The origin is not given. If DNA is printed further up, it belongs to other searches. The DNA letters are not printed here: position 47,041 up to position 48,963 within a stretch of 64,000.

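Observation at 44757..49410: Three-gene membrane glycosylation module ending in a GT-A-like/GT-C/TPR fusion (TMTC-like architecture)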

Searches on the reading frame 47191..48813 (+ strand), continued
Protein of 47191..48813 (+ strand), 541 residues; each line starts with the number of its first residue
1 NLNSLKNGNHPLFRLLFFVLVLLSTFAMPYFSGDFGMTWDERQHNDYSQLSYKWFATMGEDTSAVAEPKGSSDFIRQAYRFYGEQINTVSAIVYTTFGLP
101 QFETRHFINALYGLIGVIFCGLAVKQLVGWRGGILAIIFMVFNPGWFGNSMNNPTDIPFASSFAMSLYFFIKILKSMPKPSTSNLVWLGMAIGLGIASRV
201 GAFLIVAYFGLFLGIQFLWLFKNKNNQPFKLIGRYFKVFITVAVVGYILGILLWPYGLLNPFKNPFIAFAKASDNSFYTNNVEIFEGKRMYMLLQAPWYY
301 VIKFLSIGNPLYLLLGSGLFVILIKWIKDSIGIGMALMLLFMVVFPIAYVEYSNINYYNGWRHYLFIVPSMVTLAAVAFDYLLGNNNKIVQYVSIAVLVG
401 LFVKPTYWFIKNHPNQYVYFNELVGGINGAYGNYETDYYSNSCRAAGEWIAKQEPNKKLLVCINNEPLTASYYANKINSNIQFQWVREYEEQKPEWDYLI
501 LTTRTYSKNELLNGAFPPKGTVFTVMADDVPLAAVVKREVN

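Call 75: find_homologous_proteins(query=A3, max_evalue=1e-50)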
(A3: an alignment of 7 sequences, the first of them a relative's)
Query A3 (7 sequences) (950 aa, profile of the alignment): 489 proteins with E <= 1e-50 among 8000 candidates; the best 120 are listed.
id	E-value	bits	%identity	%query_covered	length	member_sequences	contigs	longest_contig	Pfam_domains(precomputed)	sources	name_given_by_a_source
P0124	0.0e+0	1539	43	98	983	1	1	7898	PF13431.13,PF23914.2,PF13414.13,PF13176.13,PF13428.13,PF00535.33,PF13374.13,PF14559.13,PF13371.13,PF00515.35,PF12895.14,PF13424.13,PF21033.5,PF13432.13,PF13181.13,PF07719.24,PF13174.13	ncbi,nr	ncbi:glycosyltransferase, partial [Bacteroidales bacterium AH-315-N07]|nr:glycosyltransferase [Bacte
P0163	0.0e+0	1484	36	97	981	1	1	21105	PF13431.13,PF02366.25,PF00515.35,PF13432.13,PF13428.13,PF13181.13,PF00535.33,PF07719.24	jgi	jgi:glycosyltransferase involved in cell wall biosynthesis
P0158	0.0e+0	1462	39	100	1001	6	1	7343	PF14559.13,PF02366.25,PF00515.35,PF13424.13,PF13432.13,PF13181.13,PF00535.33,PF07719.24,PF13231.13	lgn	-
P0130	0.0e+0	1455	100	100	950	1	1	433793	PF13431.13,PF23914.2,PF10111.15,PF13414.13,PF13176.13,PF13428.13,PF00535.33,PF14559.13,PF13371.13,PF00515.35,PF12895.14,PF13432.13,PF13181.13,PF07719.24,PF13174.13,PF13231.13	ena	-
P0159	0.0e+0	1445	36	97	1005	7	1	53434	PF14559.13,PF10111.15,PF13641.13,PF13428.13,PF00535.33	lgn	-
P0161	0.0e+0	1444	39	100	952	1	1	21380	PF14559.13,PF10111.15,PF00515.35,PF12895.14,PF13432.13,PF13428.13,PF13181.13,PF00535.33,PF25064.2,PF07719.24,PF13174.13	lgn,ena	-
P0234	0.0e+0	1388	38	98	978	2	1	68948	PF14559.13,PF13431.13,PF13414.13,PF13371.13,PF02366.25,PF00515.35,PF13432.13,PF13428.13,PF13181.13,PF00535.33,PF07719.24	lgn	-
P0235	0.0e+0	1369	35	98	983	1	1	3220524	PF13431.13,PF13414.13,PF02366.25,PF13428.13,PF00535.33,PF14559.13,PF13371.13,PF00515.35,PF13424.13,PF13432.13,PF07719.24,PF13174.13,PF13231.13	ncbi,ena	-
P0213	0.0e+0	1366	38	96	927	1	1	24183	PF10111.15,PF00515.35,PF13181.13,PF00535.33,PF07719.24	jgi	jgi:glycosyltransferase involved in cell wall biosynthesis/tetratricopeptide (TPR) repeat protein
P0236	0.0e+0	1348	35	99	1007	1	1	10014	PF14559.13,PF13641.13,PF13428.13,PF00535.33,PF07719.24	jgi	jgi:glycosyltransferase involved in cell wall biosynthesis/tetratricopeptide (TPR) repeat protein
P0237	0.0e+0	1337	35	97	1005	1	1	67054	PF14559.13,PF10111.15,PF13641.13,PF00535.33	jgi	-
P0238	0.0e+0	1335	36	97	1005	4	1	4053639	PF14559.13,PF10111.15,PF13641.13,PF13428.13,PF00535.33,PF07719.24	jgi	jgi:glycosyltransferase involved in cell wall biosynthesis/tetratricopeptide (TPR) repeat protein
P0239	0.0e+0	1327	36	97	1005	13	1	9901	PF14559.13,PF10111.15,PF13641.13,PF13428.13,PF00535.33,PF07719.24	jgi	-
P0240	0.0e+0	1322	36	97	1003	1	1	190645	PF14559.13,PF13641.13,PF13432.13,PF13428.13,PF00535.33,PF07719.24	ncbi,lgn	-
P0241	0.0e+0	1321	38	97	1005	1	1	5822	PF14559.13,PF13431.13,PF13641.13,PF13432.13,PF13428.13,PF00535.33,PF07719.24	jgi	jgi:glycosyltransferase involved in cell wall biosynthesis/tetratricopeptide (TPR) repeat protein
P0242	0.0e+0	1320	36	97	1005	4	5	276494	PF14559.13,PF13641.13,PF13428.13,PF00535.33,PF13231.13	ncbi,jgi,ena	jgi:glycosyltransferase involved in cell wall biosynthesis/tetratricopeptide (TPR) repeat protein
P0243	0.0e+0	1312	38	94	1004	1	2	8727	PF14559.13,PF13431.13,PF13641.13,PF00535.33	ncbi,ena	-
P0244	0.0e+0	1309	37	97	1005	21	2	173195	PF14559.13,PF10111.15,PF13641.13,PF13428.13,PF00535.33,PF07719.24,PF13231.13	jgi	jgi:glycosyltransferase involved in cell wall biosynthesis/Tfp pilus assembly protein PilF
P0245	0.0e+0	1304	34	98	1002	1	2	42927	PF14559.13,PF13641.13,PF13428.13,PF00535.33,PF13231.13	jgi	jgi:glycosyltransferase involved in cell wall biosynthesis/tetratricopeptide (TPR) repeat protein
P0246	0.0e+0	1300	37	98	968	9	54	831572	PF14559.13,PF13641.13,PF13432.13,PF13428.13,PF00535.33,PF07719.24,PF13231.13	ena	-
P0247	0.0e+0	1297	36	98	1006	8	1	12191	PF14559.13,PF10111.15,PF13641.13,PF13428.13,PF00535.33,PF07719.24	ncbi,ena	-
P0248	0.0e+0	1296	38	98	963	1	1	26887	PF14559.13,PF13431.13,PF10111.15,PF13428.13,PF13181.13,PF00535.33,PF07719.24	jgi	jgi:glycosyltransferase involved in cell wall biosynthesis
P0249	0.0e+0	1293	37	98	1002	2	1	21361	PF14559.13,PF13641.13,PF13432.13,PF13428.13,PF00535.33,PF07719.24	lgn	-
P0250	0.0e+0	1292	37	98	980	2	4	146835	PF14559.13,PF13431.13,PF23914.2,PF13641.13,PF13432.13,PF13428.13,PF13181.13,PF00535.33,PF07719.24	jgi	jgi:glycosyltransferase involved in cell wall biosynthesis/tetratricopeptide (TPR) repeat protein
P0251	0.0e+0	1291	34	100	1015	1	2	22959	PF14559.13,PF13641.13,PF13432.13,PF13428.13,PF00535.33,PF07719.24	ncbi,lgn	-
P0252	0.0e+0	1288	37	98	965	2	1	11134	PF14559.13,PF13431.13,PF13181.13,PF00535.33,PF07719.24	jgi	jgi:glycosyltransferase involved in cell wall biosynthesis/Tfp pilus assembly protein PilF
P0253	0.0e+0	1288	37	100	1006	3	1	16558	PF14559.13,PF13641.13,PF13432.13,PF00535.33,PF07719.24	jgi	jgi:glycosyltransferase involved in cell wall biosynthesis/tetratricopeptide (TPR) repeat protein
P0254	0.0e+0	1287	39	98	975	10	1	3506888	PF13431.13,PF13414.13,PF02366.25,PF13176.13,PF13428.13,PF00535.33,PF14559.13,PF13371.13,PF00515.35,PF13424.13,PF13432.13,PF13181.13,PF07719.24,PF13174.13,PF13231.13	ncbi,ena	-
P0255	0.0e+0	1287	36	98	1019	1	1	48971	PF14559.13,PF13431.13,PF10111.15,PF13641.13,PF13432.13,PF13428.13,PF00535.33,PF07719.24,PF13231.13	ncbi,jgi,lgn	-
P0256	0.0e+0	1286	34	97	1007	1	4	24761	PF14559.13,PF13641.13,PF13432.13,PF13428.13,PF13181.13,PF00535.33,PF07719.24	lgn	-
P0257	0.0e+0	1286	34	98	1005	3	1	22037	PF14559.13,PF13431.13,PF10111.15,PF13641.13,PF13432.13,PF13428.13,PF13181.13,PF00535.33,PF07719.24,PF13174.13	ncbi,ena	-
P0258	0.0e+0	1285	36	99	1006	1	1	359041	PF14559.13,PF13641.13,PF13432.13,PF13428.13,PF00535.33,PF13231.13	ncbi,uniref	ncbi:hypothetical protein GCM10023093_02360 [Nemorincola caseinilytica]|uniref:dolichyl-phosphate be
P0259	0.0e+0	1284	61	99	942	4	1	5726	PF13431.13,PF23914.2,PF10111.15,PF13414.13,PF02366.25,PF13176.13,PF13428.13,PF00535.33,PF14559.13,PF13641.13,PF00515.35,PF12895.14,PF13424.13,PF13432.13,PF13181.13,PF07719.24,PF13174.13,PF13231.13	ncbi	ncbi:MAG: glycosyltransferase [Chitinophagales bacterium]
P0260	0.0e+0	1283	35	100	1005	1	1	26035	PF14559.13,PF13641.13,PF13428.13,PF00535.33,PF13231.13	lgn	-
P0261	0.0e+0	1282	60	99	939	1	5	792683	PF25063.1,PF13431.13,PF23914.2,PF13414.13,PF13176.13,PF13428.13,PF00535.33,PF14559.13,PF13641.13,PF13371.13,PF00515.35,PF12895.14,PF13424.13,PF13432.13,PF13181.13,PF07719.24,PF13174.13,PF13231.13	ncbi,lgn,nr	ncbi:MAG: glycosyltransferase [Chitinophagales bacterium]|nr:glycosyltransferase [Chitinophagales ba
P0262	0.0e+0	1281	37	97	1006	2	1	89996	PF14559.13,PF10111.15,PF13641.13,PF13428.13,PF00535.33,PF07719.24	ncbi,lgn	-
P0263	0.0e+0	1279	40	97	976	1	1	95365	PF25063.1,PF03704.24,PF13431.13,PF13414.13,PF13176.13,PF13428.13,PF00535.33,PF14559.13,PF00515.35,PF13424.13,PF13432.13,PF13181.13,PF07719.24,PF13174.13,PF13231.13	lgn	-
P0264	0.0e+0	1279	36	97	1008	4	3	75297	PF14559.13,PF13431.13,PF10111.15,PF13641.13,PF00535.33,PF07719.24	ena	-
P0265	0.0e+0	1279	36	99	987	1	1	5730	PF14559.13,PF13641.13,PF13432.13,PF13428.13,PF00535.33,PF13231.13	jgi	jgi:glycosyltransferase involved in cell wall biosynthesis/tetratricopeptide (TPR) repeat protein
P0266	0.0e+0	1279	60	99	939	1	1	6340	PF25063.1,PF13431.13,PF23914.2,PF13414.13,PF13176.13,PF13428.13,PF00535.33,PF14559.13,PF13641.13,PF13371.13,PF00515.35,PF12895.14,PF13424.13,PF13432.13,PF13181.13,PF07719.24,PF13174.13,PF13231.13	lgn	-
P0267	0.0e+0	1278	60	99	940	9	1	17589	PF25063.1,PF13431.13,PF23914.2,PF13414.13,PF02366.25,PF13176.13,PF13428.13,PF00535.33,PF14559.13,PF13371.13,PF00515.35,PF12895.14,PF13424.13,PF13432.13,PF13181.13,PF07719.24,PF13174.13,PF13231.13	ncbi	-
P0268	0.0e+0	1278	37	98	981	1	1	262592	PF14559.13,PF10111.15,PF13641.13,PF13432.13,PF13428.13,PF00535.33,PF07719.24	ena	-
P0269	0.0e+0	1278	36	98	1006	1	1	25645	PF14559.13,PF10111.15,PF13432.13,PF13428.13,PF00535.33,PF07719.24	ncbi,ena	-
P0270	0.0e+0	1277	35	97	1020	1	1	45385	PF14559.13,PF10111.15,PF13641.13,PF00515.35,PF13428.13,PF00535.33,PF07719.24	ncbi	-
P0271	0.0e+0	1276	35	98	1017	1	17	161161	PF14559.13,PF13431.13,PF10111.15,PF13432.13,PF13428.13,PF00535.33,PF13231.13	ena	-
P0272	0.0e+0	1272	36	97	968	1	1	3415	PF14559.13,PF13428.13,PF00535.33,PF07719.24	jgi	jgi:glycosyltransferase involved in cell wall biosynthesis/tetratricopeptide (TPR) repeat protein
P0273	0.0e+0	1270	59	99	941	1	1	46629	PF13431.13,PF23914.2,PF13414.13,PF02366.25,PF13428.13,PF00535.33,PF14559.13,PF13641.13,PF13371.13,PF00515.35,PF13424.13,PF13432.13,PF13181.13,PF07719.24,PF13174.13,PF13231.13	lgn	-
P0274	0.0e+0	1270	35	97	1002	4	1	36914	PF14559.13,PF13641.13,PF00515.35,PF13432.13,PF13428.13,PF00535.33,PF07719.24,PF13174.13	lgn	-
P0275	0.0e+0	1268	36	98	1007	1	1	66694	PF14559.13,PF10111.15,PF13641.13,PF13432.13,PF13428.13,PF13181.13,PF00535.33,PF07719.24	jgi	jgi:glycosyltransferase involved in cell wall biosynthesis/tetratricopeptide (TPR) repeat protein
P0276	0.0e+0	1268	35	98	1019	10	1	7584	PF10111.15,PF13641.13,PF13432.13,PF00535.33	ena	-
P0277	0.0e+0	1268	36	98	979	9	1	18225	PF14559.13,PF10111.15,PF13641.13,PF13428.13,PF00535.33,PF07719.24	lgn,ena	-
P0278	0.0e+0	1267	37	97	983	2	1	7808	PF14559.13,PF13431.13,PF13432.13,PF13428.13,PF00535.33,PF07719.24,PF13231.13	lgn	-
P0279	0.0e+0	1267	35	98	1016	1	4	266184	PF10111.15,PF13641.13,PF13428.13,PF00535.33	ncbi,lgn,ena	-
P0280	0.0e+0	1265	38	97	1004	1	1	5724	PF14559.13,PF13431.13,PF10111.15,PF13641.13,PF00515.35,PF13428.13,PF00535.33,PF07719.24,PF13231.13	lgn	-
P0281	0.0e+0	1264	36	97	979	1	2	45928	PF14559.13,PF13431.13,PF23914.2,PF10111.15,PF13641.13,PF13428.13,PF13181.13,PF00535.33,PF07719.24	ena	-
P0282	0.0e+0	1264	36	99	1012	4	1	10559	PF13431.13,PF00535.33,PF07719.24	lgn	-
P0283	0.0e+0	1260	36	98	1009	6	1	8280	PF14559.13,PF13641.13,PF13428.13,PF00535.33,PF13231.13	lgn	-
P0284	0.0e+0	1259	35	98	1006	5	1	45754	PF14559.13,PF13641.13,PF13181.13,PF00535.33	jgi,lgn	jgi:glycosyltransferase involved in cell wall biosynthesis/tetratricopeptide (TPR) repeat protein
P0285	0.0e+0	1258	36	98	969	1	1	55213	PF14559.13,PF13428.13,PF00535.33,PF07719.24,PF13231.13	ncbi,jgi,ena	jgi:glycosyltransferase involved in cell wall biosynthesis/tetratricopeptide (TPR) repeat protein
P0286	0.0e+0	1258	36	97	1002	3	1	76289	PF14559.13,PF13432.13,PF13428.13,PF00535.33,PF07719.24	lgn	-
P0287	0.0e+0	1255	37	99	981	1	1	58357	PF14559.13,PF13641.13,PF12895.14,PF13432.13,PF13428.13,PF00535.33,PF07719.24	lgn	-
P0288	0.0e+0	1255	58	98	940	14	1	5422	PF13431.13,PF23914.2,PF10111.15,PF13414.13,PF13428.13,PF00535.33,PF14559.13,PF13641.13,PF13371.13,PF00515.35,PF12895.14,PF13424.13,PF13432.13,PF13181.13,PF07719.24,PF13174.13,PF13231.13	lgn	-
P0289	0.0e+0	1253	61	99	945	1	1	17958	PF13431.13,PF23914.2,PF13414.13,PF13428.13,PF00535.33,PF14559.13,PF13371.13,PF00515.35,PF13424.13,PF13432.13,PF13181.13,PF07719.24,PF13174.13,PF13231.13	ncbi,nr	ncbi:MAG: glycosyltransferase [Chitinophagales bacterium]|nr:glycosyltransferase [Chitinophagales ba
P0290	0.0e+0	1253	37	98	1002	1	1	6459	PF14559.13,PF13432.13,PF00535.33,PF07719.24,PF13231.13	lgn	-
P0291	0.0e+0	1252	59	96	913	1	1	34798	PF13431.13,PF23914.2,PF13414.13,PF02366.25,PF13428.13,PF00535.33,PF14559.13,PF00515.35,PF13424.13,PF13432.13,PF13181.13,PF07719.24,PF13231.13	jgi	jgi:glycosyltransferase involved in cell wall biosynthesis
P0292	0.0e+0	1252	43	99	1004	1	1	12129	PF13431.13,PF10111.15,PF13414.13,PF13176.13,PF13428.13,PF00535.33,PF13374.13,PF14559.13,PF00515.35,PF13424.13,PF21033.5,PF13432.13,PF13181.13,PF07719.24,PF13231.13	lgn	-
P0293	0.0e+0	1251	37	98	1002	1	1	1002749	PF14559.13,PF13432.13,PF00535.33,PF07719.24,PF13231.13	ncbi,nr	ncbi:MAG: glycosyltransferase [Taibaiella sp.]|nr:glycosyltransferase [Taibaiella sp.]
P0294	0.0e+0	1250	37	98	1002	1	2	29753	PF14559.13,PF00535.33,PF07719.24,PF13231.13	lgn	-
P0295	0.0e+0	1249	43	98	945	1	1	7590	PF14559.13,PF13431.13,PF00515.35,PF12895.14,PF13432.13,PF13428.13,PF13181.13,PF00535.33,PF07719.24,PF13231.13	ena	-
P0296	0.0e+0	1248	61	97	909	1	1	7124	PF13431.13,PF23914.2,PF13414.13,PF02366.25,PF13176.13,PF13428.13,PF00535.33,PF14559.13,PF13371.13,PF00515.35,PF13424.13,PF13432.13,PF13181.13,PF01239.29,PF07719.24,PF13174.13,PF13231.13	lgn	-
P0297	0.0e+0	1248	36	95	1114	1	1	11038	PF13428.13,PF00535.33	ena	-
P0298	0.0e+0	1245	59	99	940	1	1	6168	PF13431.13,PF23914.2,PF10111.15,PF13414.13,PF13176.13,PF13428.13,PF00535.33,PF14559.13,PF00515.35,PF12895.14,PF13424.13,PF13432.13,PF13181.13,PF07719.24,PF13174.13,PF13231.13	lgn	-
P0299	0.0e+0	1243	58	98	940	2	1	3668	PF13431.13,PF23914.2,PF13414.13,PF13176.13,PF13428.13,PF00535.33,PF14559.13,PF13371.13,PF00515.35,PF12895.14,PF13424.13,PF13432.13,PF13181.13,PF07719.24,PF13174.13,PF13231.13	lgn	-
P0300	0.0e+0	1241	35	97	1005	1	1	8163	PF14559.13,PF13431.13,PF13641.13,PF13432.13,PF13428.13,PF00535.33,PF07719.24,PF13231.13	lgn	-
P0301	0.0e+0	1233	58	99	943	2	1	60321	PF13431.13,PF23914.2,PF13414.13,PF02366.25,PF13428.13,PF00535.33,PF14559.13,PF00515.35,PF12895.14,PF13424.13,PF13432.13,PF13181.13,PF07719.24,PF13174.13,PF13231.13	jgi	-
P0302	0.0e+0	1227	48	98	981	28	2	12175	PF13431.13,PF23914.2,PF13414.13,PF02366.25,PF12569.15,PF13428.13,PF00535.33,PF14559.13,PF13371.13,PF00515.35,PF12895.14,PF13424.13,PF21033.5,PF13432.13,PF13181.13,PF07719.24,PF13174.13,PF13231.13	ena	-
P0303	0.0e+0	1221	39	97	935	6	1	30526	PF14559.13,PF13641.13,PF13432.13,PF13428.13,PF00535.33,PF07719.24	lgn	-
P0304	0.0e+0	1219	39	98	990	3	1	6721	PF13431.13,PF13176.13,PF13428.13,PF00535.33,PF14559.13,PF24575.2,PF13371.13,PF00515.35,PF12895.14,PF13424.13,PF13432.13,PF13181.13,PF07719.24,PF13231.13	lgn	-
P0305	0.0e+0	1216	47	98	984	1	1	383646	PF14559.13,PF25060.1,PF13641.13,PF13414.13,PF13371.13,PF13432.13,PF00535.33,PF07719.24,PF13231.13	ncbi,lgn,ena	-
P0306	0.0e+0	1211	36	98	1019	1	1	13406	PF14559.13,PF00535.33,PF13231.13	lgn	-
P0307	0.0e+0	1210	37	98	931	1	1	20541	PF14559.13,PF10111.15,PF00515.35,PF13432.13,PF00535.33,PF07719.24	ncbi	-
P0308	0.0e+0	1209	40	99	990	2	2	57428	PF13431.13,PF23914.2,PF10111.15,PF13414.13,PF13176.13,PF00535.33,PF14559.13,PF13641.13,PF00515.35,PF13424.13,PF13432.13,PF13181.13,PF07719.24,PF13231.13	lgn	-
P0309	0.0e+0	1205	46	98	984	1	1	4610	PF14559.13,PF13431.13,PF13414.13,PF13371.13,PF02366.25,PF13432.13,PF00535.33,PF07719.24,PF13231.13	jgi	jgi:glycosyltransferase involved in cell wall biosynthesis/tetratricopeptide (TPR) repeat protein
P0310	0.0e+0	1199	38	98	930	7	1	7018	PF10111.15,PF13641.13,PF13432.13,PF00535.33,PF07719.24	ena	-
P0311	0.0e+0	1198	38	98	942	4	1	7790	PF13432.13,PF00535.33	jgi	jgi:glycosyltransferase involved in cell wall biosynthesis/tetratricopeptide (TPR) repeat protein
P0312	0.0e+0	1195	52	98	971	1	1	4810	PF14559.13,PF13414.13,PF02366.25,PF00515.35,PF13424.13,PF13432.13,PF13428.13,PF13181.13,PF00535.33,PF07719.24,PF13231.13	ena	-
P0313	0.0e+0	1192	46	98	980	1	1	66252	PF13431.13,PF13414.13,PF02366.25,PF13428.13,PF00535.33,PF14559.13,PF13371.13,PF00515.35,PF12895.14,PF13424.13,PF13432.13,PF13181.13,PF07719.24,PF13231.13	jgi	jgi:glycosyltransferase involved in cell wall biosynthesis/Flp pilus assembly protein TadD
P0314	0.0e+0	1187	52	99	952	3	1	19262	PF13431.13,PF23914.2,PF13414.13,PF13428.13,PF00535.33,PF14559.13,PF00515.35,PF12895.14,PF21033.5,PF13432.13,PF13181.13,PF07719.24,PF13231.13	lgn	-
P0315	0.0e+0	1184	56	99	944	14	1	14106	PF13431.13,PF23914.2,PF13414.13,PF02366.25,PF13428.13,PF00535.33,PF14559.13,PF13371.13,PF00515.35,PF12895.14,PF13424.13,PF13432.13,PF13181.13,PF07719.24,PF13174.13,PF13231.13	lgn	-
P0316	0.0e+0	1183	38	99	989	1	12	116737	PF13431.13,PF23914.2,PF10111.15,PF13428.13,PF00535.33,PF14559.13,PF13641.13,PF00515.35,PF13424.13,PF13432.13,PF07719.24,PF13231.13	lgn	-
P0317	0.0e+0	1182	52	99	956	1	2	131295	PF13431.13,PF23914.2,PF13428.13,PF00535.33,PF14559.13,PF13641.13,PF00515.35,PF12895.14,PF21033.5,PF13432.13,PF13181.13,PF07719.24,PF13231.13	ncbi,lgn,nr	ncbi:MAG: glycosyltransferase [Chitinophagales bacterium]|nr:glycosyltransferase [Chitinophagales ba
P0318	0.0e+0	1181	56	99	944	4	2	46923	PF13431.13,PF23914.2,PF13414.13,PF02366.25,PF13428.13,PF00535.33,PF14559.13,PF13371.13,PF00515.35,PF13432.13,PF13181.13,PF07719.24,PF13174.13,PF13231.13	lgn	-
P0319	0.0e+0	1175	43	98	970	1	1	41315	PF13431.13,PF02366.25,PF13176.13,PF12569.15,PF13428.13,PF00535.33,PF14559.13,PF00515.35,PF12895.14,PF13424.13,PF13432.13,PF13181.13,PF07719.24,PF13231.13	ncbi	-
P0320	0.0e+0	1172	39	96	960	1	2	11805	PF10111.15,PF13428.13,PF00535.33,PF13231.13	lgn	-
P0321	0.0e+0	1172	61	92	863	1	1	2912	PF13431.13,PF23914.2,PF13414.13,PF02366.25,PF13176.13,PF13428.13,PF00535.33,PF14559.13,PF13371.13,PF00515.35,PF12895.14,PF13424.13,PF13432.13,PF13181.13,PF07719.24,PF13174.13,PF13231.13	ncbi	ncbi:MAG: tetratricopeptide repeat protein, partial [Chitinophagales bacterium]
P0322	0.0e+0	1166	43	99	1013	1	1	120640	PF14559.13,PF25063.1,PF13431.13,PF10111.15,PF13641.13,PF13432.13,PF13428.13,PF00535.33,PF07719.24,PF13174.13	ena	-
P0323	0.0e+0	1163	49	98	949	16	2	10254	PF14559.13,PF13431.13,PF02366.25,PF13181.13,PF00535.33,PF07719.24,PF13231.13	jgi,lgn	-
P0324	0.0e+0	1162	48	97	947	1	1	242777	PF14559.13,PF13431.13,PF02366.25,PF21033.5,PF13181.13,PF00535.33,PF07719.24,PF13231.13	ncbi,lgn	-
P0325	0.0e+0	1161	52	100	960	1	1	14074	PF14559.13,PF13641.13,PF13414.13,PF02366.25,PF00515.35,PF13432.13,PF13181.13,PF00535.33,PF07719.24,PF13231.13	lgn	-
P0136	0.0e+0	1160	39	100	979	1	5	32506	PF14559.13,PF13641.13,PF13414.13,PF02366.25,PF00515.35,PF13432.13,PF13428.13,PF13181.13,PF00535.33,PF07719.24,PF13231.13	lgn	-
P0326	0.0e+0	1159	49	99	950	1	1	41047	PF14559.13,PF13431.13,PF23914.2,PF02366.25,PF00515.35,PF21033.5,PF13432.13,PF13181.13,PF00535.33,PF07719.24,PF13231.13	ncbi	-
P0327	0.0e+0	1155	49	100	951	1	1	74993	PF13431.13,PF23914.2,PF13414.13,PF02366.25,PF13428.13,PF00535.33,PF14559.13,PF00515.35,PF13424.13,PF21033.5,PF13432.13,PF13181.13,PF07719.24,PF13231.13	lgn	-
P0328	0.0e+0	1146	48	97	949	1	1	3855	PF14559.13,PF13431.13,PF02366.25,PF00515.35,PF21033.5,PF13181.13,PF00535.33,PF07719.24,PF13231.13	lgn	-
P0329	0.0e+0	1146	38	98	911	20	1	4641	PF14559.13,PF10111.15,PF13641.13,PF13181.13,PF00535.33,PF07719.24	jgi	jgi:glycosyltransferase involved in cell wall biosynthesis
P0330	0.0e+0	1146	53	93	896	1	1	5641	PF14559.13,PF13641.13,PF02366.25,PF13432.13,PF00535.33,PF13231.13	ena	-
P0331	0.0e+0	1145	52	97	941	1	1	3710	PF14559.13,PF13431.13,PF02366.25,PF00515.35,PF13424.13,PF13428.13,PF13181.13,PF00535.33,PF07719.24,PF13231.13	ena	-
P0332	0.0e+0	1143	41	97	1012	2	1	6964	PF14559.13,PF13431.13,PF13414.13,PF12895.14,PF13176.13,PF13432.13,PF13428.13,PF00535.33,PF07719.24,PF13231.13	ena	-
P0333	0.0e+0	1143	39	98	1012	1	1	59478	PF14559.13,PF02366.25,PF00515.35,PF12895.14,PF13424.13,PF13432.13,PF13428.13,PF13181.13,PF00535.33,PF07719.24,PF13231.13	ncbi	-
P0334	0.0e+0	1142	48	98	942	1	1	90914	PF14559.13,PF13431.13,PF23914.2,PF10111.15,PF00515.35,PF13432.13,PF13181.13,PF00535.33,PF07719.24,PF13231.13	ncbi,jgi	jgi:glycosyltransferase involved in cell wall biosynthesis/tetratricopeptide (TPR) repeat protein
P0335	0.0e+0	1142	41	97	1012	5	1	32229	PF14559.13,PF02366.25,PF00515.35,PF12895.14,PF13432.13,PF13428.13,PF00535.33,PF07719.24,PF13231.13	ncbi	-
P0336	0.0e+0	1142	41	97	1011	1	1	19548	PF14559.13,PF13431.13,PF10111.15,PF13641.13,PF13414.13,PF13432.13,PF13428.13,PF00535.33,PF07719.24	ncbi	ncbi:MAG: glycosyltransferase [Bacteroidota bacterium]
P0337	0.0e+0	1142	39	95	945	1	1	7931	PF14559.13,PF00515.35,PF13432.13,PF00535.33,PF07719.24,PF13231.13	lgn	-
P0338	0.0e+0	1138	48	100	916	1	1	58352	PF02366.25,PF00535.33,PF13231.13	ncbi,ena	-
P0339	0.0e+0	1138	48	99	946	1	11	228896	PF14559.13,PF13431.13,PF02366.25,PF00535.33,PF13231.13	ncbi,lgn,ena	-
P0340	0.0e+0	1137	41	94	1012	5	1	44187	PF14559.13,PF02366.25,PF00515.35,PF12895.14,PF13424.13,PF13432.13,PF13428.13,PF00535.33,PF07719.24,PF13231.13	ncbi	-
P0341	0.0e+0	1136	39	82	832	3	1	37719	PF13641.13,PF00535.33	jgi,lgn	-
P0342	0.0e+0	1136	41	99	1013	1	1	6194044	PF14559.13,PF25063.1,PF13641.13,PF13432.13,PF13428.13,PF13181.13,PF00535.33,PF07719.24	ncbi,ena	-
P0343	0.0e+0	1136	41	96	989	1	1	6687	PF14559.13,PF13414.13,PF02366.25,PF00515.35,PF13432.13,PF13428.13,PF00535.33,PF07719.24,PF13231.13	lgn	-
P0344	0.0e+0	1135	40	100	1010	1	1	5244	PF14559.13,PF10111.15,PF13641.13,PF13432.13,PF13428.13,PF13181.13,PF00535.33,PF07719.24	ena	-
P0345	0.0e+0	1135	41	98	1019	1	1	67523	PF14559.13,PF25063.1,PF10111.15,PF13641.13,PF00515.35,PF13432.13,PF13428.13,PF13181.13,PF00535.33,PF07719.24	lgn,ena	-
